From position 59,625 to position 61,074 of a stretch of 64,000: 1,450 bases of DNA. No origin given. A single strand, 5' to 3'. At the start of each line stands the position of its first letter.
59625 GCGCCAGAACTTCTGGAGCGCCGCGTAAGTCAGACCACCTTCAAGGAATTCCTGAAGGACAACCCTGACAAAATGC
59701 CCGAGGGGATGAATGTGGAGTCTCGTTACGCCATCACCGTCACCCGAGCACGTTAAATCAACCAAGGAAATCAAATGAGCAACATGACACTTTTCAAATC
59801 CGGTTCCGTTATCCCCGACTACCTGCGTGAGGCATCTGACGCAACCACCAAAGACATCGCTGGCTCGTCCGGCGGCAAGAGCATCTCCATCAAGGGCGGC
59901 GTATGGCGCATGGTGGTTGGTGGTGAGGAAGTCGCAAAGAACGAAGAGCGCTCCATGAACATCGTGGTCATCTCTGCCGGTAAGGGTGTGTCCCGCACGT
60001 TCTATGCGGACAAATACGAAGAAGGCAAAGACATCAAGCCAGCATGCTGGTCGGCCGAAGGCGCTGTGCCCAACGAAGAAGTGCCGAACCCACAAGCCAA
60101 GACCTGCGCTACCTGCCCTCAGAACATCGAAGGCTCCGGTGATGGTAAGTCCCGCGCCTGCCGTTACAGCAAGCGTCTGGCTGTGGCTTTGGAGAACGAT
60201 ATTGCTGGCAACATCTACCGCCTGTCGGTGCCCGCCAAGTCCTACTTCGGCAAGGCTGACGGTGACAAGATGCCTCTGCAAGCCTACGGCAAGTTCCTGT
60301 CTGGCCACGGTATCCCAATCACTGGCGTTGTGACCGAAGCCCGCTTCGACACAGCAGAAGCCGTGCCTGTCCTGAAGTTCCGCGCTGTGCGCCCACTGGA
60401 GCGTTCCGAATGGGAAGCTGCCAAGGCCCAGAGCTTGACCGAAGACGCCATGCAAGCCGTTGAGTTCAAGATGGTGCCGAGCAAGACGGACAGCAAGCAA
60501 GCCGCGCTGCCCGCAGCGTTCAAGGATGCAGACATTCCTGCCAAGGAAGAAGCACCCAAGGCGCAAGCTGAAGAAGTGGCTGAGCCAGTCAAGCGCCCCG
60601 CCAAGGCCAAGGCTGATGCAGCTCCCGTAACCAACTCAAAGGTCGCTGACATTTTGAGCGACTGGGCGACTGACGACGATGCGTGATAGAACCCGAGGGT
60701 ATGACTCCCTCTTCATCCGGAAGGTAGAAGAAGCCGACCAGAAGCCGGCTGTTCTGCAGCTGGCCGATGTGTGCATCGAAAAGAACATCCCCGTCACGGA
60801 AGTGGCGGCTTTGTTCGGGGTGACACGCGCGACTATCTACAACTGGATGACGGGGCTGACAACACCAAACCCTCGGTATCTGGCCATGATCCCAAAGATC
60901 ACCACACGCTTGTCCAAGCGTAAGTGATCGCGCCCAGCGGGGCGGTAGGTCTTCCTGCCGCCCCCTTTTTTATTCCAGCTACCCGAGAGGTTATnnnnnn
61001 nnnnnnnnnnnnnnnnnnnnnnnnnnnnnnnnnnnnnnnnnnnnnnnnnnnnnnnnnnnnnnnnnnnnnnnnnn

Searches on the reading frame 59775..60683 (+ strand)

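Call 41: search_protein_families(library=phrogs, proteins=[window:59775-60683:+], max_evalue=0.00001)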
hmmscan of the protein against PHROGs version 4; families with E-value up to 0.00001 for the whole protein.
window:59775-60683:+ (303 aa): 2 families
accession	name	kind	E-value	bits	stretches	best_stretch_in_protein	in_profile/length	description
phrog_27714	-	unknown function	4.7e-25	89.7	1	23-264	49-285/292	-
phrog_23155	-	unknown function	6.4e-09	36.4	1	57-158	63-158/255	-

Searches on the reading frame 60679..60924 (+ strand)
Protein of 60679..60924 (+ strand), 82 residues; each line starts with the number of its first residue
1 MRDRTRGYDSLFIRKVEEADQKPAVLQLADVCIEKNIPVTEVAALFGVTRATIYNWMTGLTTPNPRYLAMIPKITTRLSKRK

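Call 12: search_protein_families(library=phrogs, proteins=[window:60679-60924:+], max_evalue=0.001)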
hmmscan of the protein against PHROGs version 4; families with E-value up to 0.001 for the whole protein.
window:60679-60924:+ (82 aa): 4 families
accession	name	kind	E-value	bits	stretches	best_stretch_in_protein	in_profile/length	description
phrog_8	-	transcription regulation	6.1e-06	26.9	1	28-73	81-126/346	transcriptional regulator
phrog_2538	-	head and packaging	0.00017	22.7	1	27-57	9-39/129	terminase small subunit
phrog_4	-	transcription regulation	0.00018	21.6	1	30-70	143-179/400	transcriptional repressor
phrog_35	-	transcription regulation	0.00021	22.4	1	38-75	88-124/181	transcriptional repressor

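Call 13: search_protein_families(library=pfam, proteins=[window:60679-60924:+], max_evalue=0.01)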
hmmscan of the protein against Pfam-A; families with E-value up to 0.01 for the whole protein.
window:60679-60924:+ (82 aa): 8 families
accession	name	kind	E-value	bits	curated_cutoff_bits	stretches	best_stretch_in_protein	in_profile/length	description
PF01381.28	HTH_3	-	9.8e-06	26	23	1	32-71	5-44/55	Helix-turn-helix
PF13384.12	HTH_23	-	0.00016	21.8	24.6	1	34-56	16-37/50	Homeodomain-like domain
PF13518.12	HTH_28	-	0.00038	20.9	25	1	36-56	13-32/52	Helix-turn-helix domain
PF12728.13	HTH_17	-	0.0015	19.2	27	1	39-57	4-22/51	Helix-turn-helix domain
PF02796.21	HTH_7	-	0.0026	18.3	23.8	1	34-54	19-39/45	Helix-turn-helix domain of resolvase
PF13560.12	HTH_31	-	0.0038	17.9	27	1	33-68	11-47/64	Helix-turn-helix domain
PF01710.22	HTH_Tnp_IS630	-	0.009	16.5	21.3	0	33-58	15-40/119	Transposase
PF13443.12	HTH_26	-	0.0093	16.6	22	0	28-68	2-43/63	Cro/C1-type HTH DNA-binding domain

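Call 53: find_related_loci(query=window:60679-60924:+, collection=viral_contigs, flank=1000)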
Query window:60679-60924:+ (82 aa) in viral_contigs; peptide patterns used: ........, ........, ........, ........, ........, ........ (x = any residue, [..] = any of these).
316 stretches matched a pattern; 15 encode a relative of the query (tblastn E <= 1e-3); 15 distinct loci.
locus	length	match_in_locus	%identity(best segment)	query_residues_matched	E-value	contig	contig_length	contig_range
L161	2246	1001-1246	96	1-82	2e-52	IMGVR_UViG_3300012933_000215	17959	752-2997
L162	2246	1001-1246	90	1-82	5e-49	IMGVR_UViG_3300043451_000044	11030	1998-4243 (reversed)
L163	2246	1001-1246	88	1-82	1e-48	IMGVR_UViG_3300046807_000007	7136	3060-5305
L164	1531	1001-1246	87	1-82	2e-47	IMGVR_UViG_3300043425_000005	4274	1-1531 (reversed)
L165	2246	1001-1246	85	1-82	1e-46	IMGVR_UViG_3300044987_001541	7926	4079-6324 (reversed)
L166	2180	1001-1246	85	1-82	9e-47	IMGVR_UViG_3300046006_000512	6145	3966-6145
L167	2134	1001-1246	85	1-82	9e-47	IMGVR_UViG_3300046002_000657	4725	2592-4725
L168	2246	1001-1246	88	1-82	4e-46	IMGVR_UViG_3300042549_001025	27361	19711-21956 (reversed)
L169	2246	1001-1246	84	1-82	1e-44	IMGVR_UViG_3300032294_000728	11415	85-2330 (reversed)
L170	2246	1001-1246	84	1-82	3e-44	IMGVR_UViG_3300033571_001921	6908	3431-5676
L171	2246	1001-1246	85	1-82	6e-44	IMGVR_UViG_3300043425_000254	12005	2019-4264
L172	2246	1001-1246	84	1-82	6e-44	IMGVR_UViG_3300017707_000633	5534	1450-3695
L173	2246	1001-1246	73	1-82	2e-40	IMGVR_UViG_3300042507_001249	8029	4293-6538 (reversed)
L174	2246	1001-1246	72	1-82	2e-39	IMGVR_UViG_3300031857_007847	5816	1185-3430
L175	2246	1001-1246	72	1-82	3e-39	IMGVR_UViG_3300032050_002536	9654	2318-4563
